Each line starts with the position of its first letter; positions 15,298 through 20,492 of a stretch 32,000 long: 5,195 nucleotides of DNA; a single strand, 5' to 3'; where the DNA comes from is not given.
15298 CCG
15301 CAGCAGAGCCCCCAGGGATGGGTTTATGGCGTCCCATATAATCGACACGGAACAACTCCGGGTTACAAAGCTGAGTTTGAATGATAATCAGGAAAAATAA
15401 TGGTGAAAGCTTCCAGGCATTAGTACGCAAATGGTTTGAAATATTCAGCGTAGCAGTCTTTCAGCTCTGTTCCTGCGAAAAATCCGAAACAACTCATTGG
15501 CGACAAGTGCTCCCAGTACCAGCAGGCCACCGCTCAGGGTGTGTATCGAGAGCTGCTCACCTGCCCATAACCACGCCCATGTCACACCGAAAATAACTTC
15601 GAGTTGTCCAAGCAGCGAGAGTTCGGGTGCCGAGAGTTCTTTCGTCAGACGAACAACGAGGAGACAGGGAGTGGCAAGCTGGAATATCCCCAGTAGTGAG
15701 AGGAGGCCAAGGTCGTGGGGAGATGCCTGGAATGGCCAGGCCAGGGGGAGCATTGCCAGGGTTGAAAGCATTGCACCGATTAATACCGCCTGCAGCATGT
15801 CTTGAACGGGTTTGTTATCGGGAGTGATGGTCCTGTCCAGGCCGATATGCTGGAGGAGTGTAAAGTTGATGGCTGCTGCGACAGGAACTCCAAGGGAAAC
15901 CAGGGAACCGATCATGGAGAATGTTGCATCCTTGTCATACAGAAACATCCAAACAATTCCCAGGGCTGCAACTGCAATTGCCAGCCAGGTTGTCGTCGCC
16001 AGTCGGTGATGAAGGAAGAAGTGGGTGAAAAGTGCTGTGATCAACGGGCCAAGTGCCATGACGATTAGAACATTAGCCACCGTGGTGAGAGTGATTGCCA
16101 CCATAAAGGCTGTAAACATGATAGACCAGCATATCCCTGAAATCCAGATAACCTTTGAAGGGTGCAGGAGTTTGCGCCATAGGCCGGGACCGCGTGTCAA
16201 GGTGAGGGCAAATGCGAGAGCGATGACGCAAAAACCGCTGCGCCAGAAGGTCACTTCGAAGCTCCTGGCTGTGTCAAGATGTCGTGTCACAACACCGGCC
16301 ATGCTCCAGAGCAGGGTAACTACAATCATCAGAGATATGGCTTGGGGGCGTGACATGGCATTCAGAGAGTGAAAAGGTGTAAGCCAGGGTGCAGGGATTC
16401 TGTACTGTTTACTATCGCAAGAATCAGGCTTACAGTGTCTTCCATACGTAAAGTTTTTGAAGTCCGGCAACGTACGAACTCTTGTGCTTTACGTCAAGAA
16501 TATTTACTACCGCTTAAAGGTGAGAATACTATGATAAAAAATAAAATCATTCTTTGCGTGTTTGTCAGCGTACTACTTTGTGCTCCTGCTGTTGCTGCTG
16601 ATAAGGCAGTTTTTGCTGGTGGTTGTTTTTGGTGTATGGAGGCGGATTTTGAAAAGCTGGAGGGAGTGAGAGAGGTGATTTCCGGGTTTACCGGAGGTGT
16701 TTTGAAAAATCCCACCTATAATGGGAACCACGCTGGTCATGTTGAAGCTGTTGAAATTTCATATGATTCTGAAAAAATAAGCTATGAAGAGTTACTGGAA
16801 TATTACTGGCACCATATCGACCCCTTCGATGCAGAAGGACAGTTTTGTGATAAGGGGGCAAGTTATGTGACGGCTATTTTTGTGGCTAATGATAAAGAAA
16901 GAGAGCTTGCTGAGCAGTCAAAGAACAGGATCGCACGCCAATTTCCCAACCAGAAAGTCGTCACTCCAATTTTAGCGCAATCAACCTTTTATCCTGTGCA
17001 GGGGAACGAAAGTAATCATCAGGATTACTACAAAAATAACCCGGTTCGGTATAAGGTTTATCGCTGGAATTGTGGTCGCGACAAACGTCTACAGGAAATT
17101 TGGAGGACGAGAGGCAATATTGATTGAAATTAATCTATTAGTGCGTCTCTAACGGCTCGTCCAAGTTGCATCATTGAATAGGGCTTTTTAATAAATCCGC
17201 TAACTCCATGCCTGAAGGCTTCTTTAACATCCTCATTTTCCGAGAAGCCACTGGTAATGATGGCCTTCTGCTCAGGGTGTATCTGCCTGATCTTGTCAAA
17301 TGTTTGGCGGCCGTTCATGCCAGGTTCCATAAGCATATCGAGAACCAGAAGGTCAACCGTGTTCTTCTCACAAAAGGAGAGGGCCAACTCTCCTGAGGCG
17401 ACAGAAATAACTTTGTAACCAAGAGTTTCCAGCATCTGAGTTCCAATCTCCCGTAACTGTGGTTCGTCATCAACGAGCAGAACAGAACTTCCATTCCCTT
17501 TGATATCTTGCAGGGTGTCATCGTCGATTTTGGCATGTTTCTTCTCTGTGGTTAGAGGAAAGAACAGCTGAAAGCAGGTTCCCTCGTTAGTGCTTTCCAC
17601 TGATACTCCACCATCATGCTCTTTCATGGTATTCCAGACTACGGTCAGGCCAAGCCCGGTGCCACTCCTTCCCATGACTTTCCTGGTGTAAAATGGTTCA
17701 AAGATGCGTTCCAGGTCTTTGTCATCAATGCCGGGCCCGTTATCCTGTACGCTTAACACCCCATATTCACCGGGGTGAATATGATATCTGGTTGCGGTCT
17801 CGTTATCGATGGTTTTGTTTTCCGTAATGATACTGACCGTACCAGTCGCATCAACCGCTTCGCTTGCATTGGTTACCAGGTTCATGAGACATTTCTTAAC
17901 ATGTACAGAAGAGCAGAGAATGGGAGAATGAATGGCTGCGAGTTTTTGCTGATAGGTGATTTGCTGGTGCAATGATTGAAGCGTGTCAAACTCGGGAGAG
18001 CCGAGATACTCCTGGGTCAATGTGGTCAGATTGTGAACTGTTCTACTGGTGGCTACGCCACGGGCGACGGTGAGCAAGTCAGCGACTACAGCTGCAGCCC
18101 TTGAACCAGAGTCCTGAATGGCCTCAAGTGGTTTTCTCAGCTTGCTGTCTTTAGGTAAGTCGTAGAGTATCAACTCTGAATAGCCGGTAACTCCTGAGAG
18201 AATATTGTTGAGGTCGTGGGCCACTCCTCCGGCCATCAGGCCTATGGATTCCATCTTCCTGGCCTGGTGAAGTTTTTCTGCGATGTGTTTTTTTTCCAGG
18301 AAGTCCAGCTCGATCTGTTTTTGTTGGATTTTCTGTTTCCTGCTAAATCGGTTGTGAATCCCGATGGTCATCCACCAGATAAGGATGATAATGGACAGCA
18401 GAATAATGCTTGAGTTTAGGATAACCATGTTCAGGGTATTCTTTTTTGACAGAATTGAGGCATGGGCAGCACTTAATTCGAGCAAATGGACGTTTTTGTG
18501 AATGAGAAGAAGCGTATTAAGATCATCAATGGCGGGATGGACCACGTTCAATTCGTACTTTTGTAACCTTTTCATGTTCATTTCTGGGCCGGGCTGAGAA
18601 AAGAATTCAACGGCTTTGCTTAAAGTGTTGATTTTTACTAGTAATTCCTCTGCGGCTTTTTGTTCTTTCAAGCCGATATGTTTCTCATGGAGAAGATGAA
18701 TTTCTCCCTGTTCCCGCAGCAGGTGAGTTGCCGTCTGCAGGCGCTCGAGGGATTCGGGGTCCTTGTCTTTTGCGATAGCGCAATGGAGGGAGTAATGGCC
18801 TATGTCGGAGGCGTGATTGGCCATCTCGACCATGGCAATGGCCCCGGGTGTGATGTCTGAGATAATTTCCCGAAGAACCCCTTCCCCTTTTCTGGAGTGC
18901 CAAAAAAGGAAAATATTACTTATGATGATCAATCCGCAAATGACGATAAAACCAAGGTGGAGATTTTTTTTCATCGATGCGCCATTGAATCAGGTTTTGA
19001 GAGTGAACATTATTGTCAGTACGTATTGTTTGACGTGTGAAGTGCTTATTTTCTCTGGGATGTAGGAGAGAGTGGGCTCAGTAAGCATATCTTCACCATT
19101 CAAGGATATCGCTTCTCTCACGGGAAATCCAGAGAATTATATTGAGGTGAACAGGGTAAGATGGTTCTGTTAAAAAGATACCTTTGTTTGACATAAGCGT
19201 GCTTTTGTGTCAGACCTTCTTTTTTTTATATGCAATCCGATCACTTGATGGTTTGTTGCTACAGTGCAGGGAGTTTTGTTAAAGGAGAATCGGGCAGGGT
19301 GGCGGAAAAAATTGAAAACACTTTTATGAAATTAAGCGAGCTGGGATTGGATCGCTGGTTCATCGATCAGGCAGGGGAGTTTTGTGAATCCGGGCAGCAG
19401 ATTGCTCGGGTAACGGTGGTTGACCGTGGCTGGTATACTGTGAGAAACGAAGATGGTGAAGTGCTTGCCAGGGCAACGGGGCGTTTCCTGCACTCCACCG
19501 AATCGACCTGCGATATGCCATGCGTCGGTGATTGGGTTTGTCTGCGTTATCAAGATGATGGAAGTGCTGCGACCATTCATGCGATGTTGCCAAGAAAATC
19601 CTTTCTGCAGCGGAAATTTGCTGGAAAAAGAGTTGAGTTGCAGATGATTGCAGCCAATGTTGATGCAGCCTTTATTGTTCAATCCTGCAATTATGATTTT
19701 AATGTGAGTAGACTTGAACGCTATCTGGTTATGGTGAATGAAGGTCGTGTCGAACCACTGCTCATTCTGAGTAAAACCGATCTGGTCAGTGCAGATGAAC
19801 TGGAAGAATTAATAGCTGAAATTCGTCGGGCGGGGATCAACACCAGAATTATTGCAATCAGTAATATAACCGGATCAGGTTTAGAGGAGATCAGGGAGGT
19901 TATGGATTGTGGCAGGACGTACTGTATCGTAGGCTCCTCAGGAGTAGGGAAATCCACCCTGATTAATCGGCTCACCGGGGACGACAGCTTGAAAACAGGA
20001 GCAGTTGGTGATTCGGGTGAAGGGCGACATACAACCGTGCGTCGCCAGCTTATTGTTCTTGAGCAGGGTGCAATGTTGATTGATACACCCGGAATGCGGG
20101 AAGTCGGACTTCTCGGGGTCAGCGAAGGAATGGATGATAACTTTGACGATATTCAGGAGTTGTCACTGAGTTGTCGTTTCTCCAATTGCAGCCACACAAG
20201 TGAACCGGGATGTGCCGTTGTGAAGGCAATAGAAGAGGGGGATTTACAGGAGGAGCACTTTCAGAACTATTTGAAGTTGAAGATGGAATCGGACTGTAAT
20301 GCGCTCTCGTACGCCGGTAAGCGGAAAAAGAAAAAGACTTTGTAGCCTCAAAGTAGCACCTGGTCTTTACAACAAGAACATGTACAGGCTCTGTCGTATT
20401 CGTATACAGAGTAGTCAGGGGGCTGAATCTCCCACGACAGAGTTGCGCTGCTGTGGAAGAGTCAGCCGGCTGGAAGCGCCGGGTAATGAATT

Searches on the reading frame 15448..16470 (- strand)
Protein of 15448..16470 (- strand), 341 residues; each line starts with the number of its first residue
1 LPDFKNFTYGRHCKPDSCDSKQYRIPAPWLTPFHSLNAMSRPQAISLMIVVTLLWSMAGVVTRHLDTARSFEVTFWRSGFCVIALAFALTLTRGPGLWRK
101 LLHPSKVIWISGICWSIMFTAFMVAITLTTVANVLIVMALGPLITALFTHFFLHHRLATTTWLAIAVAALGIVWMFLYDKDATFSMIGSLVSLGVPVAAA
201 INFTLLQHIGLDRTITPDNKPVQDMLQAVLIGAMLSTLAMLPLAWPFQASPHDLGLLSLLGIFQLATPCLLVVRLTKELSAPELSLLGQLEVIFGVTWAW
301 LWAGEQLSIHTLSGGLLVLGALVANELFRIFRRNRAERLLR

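Call 73: search_protein_families(library=pfam, proteins=[window:15448-16470:-], max_evalue=0.001)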
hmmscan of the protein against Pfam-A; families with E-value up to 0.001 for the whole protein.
window:15448-16470:- (341 aa): 1 family
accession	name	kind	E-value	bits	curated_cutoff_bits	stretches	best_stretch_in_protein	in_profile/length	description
PF00892.27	EamA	-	8.1e-24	84.9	28.2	2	44-176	3-134/135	EamA-like transporter family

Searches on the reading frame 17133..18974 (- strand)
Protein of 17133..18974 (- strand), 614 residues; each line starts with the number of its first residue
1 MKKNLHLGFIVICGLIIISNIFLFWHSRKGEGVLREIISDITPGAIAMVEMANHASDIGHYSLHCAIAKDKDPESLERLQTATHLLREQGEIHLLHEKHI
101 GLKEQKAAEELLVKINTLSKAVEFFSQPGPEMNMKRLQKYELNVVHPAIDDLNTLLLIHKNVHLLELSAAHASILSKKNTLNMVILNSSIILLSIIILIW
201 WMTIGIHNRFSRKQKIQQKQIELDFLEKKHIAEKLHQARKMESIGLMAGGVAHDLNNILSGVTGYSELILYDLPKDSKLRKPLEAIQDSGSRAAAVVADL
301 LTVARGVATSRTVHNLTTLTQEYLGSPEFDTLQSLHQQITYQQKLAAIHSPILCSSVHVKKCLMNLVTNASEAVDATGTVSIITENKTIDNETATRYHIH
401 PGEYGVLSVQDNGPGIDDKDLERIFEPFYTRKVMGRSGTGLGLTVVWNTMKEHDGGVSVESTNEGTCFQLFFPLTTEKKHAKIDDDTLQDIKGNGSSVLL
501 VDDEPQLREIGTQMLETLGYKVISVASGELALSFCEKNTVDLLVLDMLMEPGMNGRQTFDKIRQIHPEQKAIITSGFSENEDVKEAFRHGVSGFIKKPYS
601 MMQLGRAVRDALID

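Call 73: search_protein_families(library=pfam, proteins=[window:17133-18974:-], max_evalue=0.001)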
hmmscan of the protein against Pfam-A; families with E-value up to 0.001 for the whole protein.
window:17133-18974:- (614 aa): 3 families
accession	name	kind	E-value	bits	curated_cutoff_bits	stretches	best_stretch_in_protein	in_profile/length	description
PF00072.30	Response_reg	-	8.1e-23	81.1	30.2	1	498-608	1-110/111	Response regulator receiver domain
PF02518.31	HATPase_c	-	1.3e-20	74.3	26.4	1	357-475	4-110/111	Histidine kinase-, DNA gyrase B-, and HSP90-like ATPase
PF00512.31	HisKA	-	1.9e-09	37.9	26.9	1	246-305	4-62/66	His Kinase A (phospho-acceptor) domain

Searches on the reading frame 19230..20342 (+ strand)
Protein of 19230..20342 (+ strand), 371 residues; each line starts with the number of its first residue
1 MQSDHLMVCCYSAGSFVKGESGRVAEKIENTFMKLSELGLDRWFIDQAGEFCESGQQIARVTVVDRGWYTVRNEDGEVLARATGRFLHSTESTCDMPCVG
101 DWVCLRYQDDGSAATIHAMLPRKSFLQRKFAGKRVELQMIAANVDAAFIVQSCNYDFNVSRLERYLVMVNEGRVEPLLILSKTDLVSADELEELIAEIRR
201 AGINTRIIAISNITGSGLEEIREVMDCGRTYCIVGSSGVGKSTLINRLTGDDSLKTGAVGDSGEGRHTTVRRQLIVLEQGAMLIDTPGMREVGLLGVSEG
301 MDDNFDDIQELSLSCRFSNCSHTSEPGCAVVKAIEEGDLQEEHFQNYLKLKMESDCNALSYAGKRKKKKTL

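Call 73: search_protein_families(library=pfam, proteins=[window:19230-20342:+], max_evalue=0.001)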
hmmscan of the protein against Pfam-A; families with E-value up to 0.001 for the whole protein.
window:19230-20342:+ (371 aa): 7 families
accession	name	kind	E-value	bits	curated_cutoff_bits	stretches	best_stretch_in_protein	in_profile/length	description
PF03193.22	RsgA_GTPase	-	4.8e-48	163.7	30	1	120-294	2-173/174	RsgA GTPase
PF01926.29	MMR_HSR1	-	2.2e-09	37.9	21.9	1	232-312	3-77/113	50S ribosome-binding GTPase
PF00005.33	ABC_tran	-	8.7e-07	30.1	25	1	225-300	8-80/137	ABC transporter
PF16745.11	RsgA_N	-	5.3e-05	23.3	27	1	67-112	10-51/54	RsgA N-terminal domain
PF00009.33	GTP_EFTU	-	8e-05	22.7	26.5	0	140-225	89-182/188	Elongation factor Tu GTP binding domain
PF10662.15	PduV-EutP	-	0.00028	21.2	21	0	137-226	57-142/143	Ethanolamine utilisation - propanediol utilisation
PF00350.29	Dynamin_N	-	0.00046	20.7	27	0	233-258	3-28/168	Dynamin family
